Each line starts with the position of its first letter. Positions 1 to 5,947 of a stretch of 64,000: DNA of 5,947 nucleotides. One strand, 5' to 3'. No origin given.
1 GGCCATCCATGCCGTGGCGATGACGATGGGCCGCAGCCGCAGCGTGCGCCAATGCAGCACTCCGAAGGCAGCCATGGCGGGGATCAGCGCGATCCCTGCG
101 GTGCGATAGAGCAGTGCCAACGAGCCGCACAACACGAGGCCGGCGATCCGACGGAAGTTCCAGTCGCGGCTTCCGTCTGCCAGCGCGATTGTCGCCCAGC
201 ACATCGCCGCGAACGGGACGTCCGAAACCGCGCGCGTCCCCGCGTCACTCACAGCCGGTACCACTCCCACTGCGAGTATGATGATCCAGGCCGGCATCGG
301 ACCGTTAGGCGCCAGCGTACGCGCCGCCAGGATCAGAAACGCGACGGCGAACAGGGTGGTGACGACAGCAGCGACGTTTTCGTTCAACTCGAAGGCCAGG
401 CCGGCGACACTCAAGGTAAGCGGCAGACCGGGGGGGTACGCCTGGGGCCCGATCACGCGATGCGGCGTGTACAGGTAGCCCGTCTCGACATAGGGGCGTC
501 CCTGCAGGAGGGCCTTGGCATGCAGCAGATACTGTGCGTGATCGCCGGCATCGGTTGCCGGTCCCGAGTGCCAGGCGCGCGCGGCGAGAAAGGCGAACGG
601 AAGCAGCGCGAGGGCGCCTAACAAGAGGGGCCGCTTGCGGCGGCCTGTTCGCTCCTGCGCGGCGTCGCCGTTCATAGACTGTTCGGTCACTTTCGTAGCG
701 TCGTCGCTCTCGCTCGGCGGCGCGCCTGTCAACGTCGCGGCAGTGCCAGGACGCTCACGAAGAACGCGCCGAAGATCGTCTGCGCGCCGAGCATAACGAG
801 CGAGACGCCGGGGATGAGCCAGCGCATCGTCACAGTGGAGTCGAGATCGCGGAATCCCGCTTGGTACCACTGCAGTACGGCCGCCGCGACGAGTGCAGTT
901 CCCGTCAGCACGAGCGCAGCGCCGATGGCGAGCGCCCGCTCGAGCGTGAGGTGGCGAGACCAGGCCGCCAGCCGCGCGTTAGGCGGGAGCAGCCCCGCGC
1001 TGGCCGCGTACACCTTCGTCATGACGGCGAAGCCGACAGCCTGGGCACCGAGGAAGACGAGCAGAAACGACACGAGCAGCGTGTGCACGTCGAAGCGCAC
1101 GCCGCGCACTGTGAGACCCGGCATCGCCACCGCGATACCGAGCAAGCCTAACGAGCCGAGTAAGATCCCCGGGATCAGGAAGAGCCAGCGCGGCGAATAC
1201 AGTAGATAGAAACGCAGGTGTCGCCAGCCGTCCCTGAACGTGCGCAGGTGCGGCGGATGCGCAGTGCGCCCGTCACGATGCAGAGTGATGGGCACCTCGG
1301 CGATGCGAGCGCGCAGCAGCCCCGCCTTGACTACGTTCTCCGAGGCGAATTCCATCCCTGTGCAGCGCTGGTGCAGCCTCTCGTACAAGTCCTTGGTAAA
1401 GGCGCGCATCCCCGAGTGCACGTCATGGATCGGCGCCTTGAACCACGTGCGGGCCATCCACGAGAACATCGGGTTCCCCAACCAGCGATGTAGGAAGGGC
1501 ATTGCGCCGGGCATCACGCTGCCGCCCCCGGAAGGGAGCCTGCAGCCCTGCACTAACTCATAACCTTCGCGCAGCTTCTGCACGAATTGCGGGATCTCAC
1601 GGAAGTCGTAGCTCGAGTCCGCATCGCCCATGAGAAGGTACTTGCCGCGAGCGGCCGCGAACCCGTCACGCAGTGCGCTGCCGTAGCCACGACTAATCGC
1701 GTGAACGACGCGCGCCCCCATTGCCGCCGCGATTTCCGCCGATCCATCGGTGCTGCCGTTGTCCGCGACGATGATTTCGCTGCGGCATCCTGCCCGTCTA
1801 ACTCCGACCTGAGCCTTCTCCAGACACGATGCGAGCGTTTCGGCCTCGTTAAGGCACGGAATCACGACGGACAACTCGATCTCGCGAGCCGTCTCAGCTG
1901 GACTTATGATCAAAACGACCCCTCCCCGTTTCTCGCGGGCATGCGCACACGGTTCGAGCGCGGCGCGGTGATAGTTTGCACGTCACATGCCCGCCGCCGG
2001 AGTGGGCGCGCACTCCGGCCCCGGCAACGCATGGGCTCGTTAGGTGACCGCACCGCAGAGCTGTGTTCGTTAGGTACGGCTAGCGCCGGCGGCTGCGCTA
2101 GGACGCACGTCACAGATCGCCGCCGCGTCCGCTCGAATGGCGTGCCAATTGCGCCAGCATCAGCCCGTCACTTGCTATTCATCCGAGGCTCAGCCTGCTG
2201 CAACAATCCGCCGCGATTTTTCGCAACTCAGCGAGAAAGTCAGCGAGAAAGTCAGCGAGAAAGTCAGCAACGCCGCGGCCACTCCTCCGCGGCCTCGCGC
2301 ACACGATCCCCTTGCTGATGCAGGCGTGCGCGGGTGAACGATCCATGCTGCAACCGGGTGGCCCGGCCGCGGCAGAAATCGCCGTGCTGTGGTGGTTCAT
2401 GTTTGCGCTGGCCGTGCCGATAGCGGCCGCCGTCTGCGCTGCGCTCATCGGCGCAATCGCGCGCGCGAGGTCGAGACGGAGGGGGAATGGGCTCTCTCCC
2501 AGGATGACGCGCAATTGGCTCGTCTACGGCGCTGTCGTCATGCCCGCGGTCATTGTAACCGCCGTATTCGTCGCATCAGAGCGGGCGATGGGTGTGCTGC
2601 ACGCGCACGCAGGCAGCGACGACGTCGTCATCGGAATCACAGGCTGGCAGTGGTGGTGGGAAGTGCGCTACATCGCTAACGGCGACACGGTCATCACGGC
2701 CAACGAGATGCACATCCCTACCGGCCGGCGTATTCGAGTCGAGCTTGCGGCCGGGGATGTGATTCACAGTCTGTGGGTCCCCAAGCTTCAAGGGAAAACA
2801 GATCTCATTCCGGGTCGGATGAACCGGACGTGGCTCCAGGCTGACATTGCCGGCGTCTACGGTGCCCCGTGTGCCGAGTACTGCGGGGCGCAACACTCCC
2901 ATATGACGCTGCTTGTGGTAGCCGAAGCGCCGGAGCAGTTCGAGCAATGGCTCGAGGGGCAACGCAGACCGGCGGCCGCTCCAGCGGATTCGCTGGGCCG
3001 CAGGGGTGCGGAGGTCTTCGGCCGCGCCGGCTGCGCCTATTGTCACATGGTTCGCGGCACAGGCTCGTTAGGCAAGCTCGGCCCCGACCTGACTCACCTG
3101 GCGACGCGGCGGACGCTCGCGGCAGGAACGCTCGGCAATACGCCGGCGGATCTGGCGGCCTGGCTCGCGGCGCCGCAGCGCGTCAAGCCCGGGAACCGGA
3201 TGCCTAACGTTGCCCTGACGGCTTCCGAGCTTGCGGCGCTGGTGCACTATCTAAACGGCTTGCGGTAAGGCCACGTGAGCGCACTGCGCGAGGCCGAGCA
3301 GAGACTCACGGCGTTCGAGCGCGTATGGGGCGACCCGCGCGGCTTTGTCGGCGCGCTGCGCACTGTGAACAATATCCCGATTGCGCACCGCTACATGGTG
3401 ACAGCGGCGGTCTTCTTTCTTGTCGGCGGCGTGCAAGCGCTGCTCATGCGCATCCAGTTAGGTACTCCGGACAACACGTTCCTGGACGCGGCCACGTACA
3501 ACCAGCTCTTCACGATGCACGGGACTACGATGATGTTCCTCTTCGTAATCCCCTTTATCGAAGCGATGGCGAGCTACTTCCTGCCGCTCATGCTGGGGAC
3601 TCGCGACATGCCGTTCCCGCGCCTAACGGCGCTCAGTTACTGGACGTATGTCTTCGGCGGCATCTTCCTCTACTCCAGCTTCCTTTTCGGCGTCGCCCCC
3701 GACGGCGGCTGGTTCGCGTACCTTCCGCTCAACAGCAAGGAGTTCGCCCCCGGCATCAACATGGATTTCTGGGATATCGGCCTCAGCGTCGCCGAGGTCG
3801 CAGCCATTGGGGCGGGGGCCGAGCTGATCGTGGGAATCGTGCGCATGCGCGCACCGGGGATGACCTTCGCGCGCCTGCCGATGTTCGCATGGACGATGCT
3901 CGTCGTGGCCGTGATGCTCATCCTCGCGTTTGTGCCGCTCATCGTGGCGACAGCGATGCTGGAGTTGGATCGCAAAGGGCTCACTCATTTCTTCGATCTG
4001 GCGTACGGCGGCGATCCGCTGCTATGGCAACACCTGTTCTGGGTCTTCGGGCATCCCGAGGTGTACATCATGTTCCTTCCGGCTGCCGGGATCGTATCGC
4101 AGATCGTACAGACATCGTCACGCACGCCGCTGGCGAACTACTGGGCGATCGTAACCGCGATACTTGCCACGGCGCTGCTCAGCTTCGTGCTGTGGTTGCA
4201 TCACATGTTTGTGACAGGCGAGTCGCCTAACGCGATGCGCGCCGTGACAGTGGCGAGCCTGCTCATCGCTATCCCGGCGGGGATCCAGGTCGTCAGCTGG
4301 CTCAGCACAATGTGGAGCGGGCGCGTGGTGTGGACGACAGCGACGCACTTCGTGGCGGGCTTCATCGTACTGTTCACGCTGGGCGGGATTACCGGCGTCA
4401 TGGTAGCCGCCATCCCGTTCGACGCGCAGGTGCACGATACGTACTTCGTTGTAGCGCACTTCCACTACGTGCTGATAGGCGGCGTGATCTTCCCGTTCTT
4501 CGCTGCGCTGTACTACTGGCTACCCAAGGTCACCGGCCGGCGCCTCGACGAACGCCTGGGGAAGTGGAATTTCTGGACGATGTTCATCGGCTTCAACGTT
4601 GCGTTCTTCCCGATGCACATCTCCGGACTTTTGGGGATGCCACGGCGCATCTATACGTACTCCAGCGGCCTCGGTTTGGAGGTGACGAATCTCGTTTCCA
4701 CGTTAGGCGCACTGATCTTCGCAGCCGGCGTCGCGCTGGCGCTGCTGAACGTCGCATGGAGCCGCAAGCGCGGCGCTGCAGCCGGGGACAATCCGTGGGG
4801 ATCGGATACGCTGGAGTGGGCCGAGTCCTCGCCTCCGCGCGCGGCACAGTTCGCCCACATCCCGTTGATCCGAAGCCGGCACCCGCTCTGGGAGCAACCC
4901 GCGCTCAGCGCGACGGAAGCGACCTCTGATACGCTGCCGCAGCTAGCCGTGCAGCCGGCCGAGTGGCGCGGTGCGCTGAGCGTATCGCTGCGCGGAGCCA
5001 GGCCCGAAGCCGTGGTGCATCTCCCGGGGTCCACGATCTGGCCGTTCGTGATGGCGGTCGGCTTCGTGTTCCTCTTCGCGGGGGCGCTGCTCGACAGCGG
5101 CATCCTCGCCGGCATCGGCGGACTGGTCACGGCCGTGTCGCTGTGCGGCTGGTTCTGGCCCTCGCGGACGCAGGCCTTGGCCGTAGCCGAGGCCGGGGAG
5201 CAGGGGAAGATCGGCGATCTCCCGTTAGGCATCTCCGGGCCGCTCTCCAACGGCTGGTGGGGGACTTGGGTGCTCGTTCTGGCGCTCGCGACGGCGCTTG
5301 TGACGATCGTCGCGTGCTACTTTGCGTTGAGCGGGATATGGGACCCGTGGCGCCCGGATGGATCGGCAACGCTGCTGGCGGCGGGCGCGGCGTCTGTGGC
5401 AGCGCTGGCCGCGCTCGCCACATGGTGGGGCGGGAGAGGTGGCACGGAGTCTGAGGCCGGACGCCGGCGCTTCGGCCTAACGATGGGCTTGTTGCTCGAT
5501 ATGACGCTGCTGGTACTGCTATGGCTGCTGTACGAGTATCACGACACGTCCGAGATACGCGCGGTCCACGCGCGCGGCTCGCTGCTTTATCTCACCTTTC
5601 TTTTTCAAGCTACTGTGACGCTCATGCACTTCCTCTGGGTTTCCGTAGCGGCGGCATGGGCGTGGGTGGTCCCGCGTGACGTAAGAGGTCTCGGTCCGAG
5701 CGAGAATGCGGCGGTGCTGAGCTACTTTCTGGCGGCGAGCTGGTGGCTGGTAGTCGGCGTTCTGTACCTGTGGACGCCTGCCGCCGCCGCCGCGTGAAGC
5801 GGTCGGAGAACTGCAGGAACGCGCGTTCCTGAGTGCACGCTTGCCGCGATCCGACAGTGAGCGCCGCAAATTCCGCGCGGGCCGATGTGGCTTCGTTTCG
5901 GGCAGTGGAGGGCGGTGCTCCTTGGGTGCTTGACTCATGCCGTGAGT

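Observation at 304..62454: Hyper-abundant dispersed octamer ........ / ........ (about one core per 0.6 kb), written through genes in every reading frame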

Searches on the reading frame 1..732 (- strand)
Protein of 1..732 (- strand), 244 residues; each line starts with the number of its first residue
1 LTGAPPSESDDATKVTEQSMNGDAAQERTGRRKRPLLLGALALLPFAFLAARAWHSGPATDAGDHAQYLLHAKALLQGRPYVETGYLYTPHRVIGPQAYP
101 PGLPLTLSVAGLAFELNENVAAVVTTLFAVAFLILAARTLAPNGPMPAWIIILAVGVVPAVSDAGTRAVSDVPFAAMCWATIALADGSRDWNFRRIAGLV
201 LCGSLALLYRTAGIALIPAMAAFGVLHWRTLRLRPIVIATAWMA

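Call 25: search_protein_families(library=pfam, proteins=[window:1-732:-], max_evalue=0.00001)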
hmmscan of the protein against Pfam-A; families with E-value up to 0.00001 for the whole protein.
window:1-732:- (244 aa): 0 families

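Call 60: search_protein_families(library=ncbifam, proteins=[window:1-732:-], max_evalue=0.001)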
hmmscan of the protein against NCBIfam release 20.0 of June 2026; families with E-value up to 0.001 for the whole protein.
window:1-732:- (244 aa): 0 families

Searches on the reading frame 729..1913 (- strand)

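Call 25: search_protein_families(library=pfam, proteins=[window:729-1913:-], max_evalue=0.00001)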
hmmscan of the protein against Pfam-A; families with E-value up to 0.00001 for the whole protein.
window:729-1913:- (394 aa): 2 families
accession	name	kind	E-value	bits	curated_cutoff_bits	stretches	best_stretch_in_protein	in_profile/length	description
PF00535.33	Glycos_transf_2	-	2.1e-23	83.5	23.3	1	15-178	1-165/168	Glycosyl transferase family 2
PF13641.12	Glyco_tranf_2_3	-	1.1e-07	32.5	27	1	14-134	3-132/230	Glycosyltransferase like family 2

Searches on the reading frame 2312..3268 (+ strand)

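Call 25: search_protein_families(library=pfam, proteins=[window:2312-3268:+], max_evalue=0.00001)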
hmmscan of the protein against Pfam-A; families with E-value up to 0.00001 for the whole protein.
window:2312-3268:+ (318 aa): 2 families
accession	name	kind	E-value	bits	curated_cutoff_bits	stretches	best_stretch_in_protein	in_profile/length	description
PF00116.26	COX2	-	6.9e-18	65.1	22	1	129-202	44-117/120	Cytochrome C oxidase subunit II, periplasmic domain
PF00034.26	Cytochrom_C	-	2.6e-10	41.9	21.3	1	231-317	3-89/90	Cytochrome c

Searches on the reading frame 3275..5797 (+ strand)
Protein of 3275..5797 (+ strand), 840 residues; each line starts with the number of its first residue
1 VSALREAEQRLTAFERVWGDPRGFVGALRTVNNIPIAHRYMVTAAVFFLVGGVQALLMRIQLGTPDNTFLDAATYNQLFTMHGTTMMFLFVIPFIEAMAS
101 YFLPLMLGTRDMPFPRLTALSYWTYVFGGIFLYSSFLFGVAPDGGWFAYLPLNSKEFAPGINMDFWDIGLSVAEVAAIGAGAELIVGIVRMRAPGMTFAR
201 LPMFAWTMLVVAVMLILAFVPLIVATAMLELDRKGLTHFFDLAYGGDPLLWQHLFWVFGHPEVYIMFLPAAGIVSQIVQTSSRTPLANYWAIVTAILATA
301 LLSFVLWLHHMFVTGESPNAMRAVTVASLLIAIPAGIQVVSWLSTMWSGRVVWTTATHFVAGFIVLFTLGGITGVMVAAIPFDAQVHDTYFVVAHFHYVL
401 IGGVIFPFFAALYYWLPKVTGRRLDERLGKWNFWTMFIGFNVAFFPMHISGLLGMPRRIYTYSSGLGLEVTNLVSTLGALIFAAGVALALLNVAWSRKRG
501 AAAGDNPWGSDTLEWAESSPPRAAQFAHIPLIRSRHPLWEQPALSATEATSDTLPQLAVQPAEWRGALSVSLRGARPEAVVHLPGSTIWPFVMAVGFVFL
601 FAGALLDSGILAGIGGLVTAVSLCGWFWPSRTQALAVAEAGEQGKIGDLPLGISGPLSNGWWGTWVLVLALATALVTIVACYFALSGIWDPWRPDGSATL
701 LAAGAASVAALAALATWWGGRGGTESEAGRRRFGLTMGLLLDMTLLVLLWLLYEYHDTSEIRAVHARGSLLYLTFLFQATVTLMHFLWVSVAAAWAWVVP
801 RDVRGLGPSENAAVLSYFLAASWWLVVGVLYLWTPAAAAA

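Call 25: search_protein_families(library=pfam, proteins=[window:3275-5797:+], max_evalue=0.00001)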
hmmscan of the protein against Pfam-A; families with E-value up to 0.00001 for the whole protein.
window:3275-5797:+ (840 aa): 1 family
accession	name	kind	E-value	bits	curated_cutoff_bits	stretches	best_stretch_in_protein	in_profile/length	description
PF00115.25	COX1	-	7.2e-145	483.6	34.8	1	36-481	2-436/436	Cytochrome C and Quinol oxidase polypeptide I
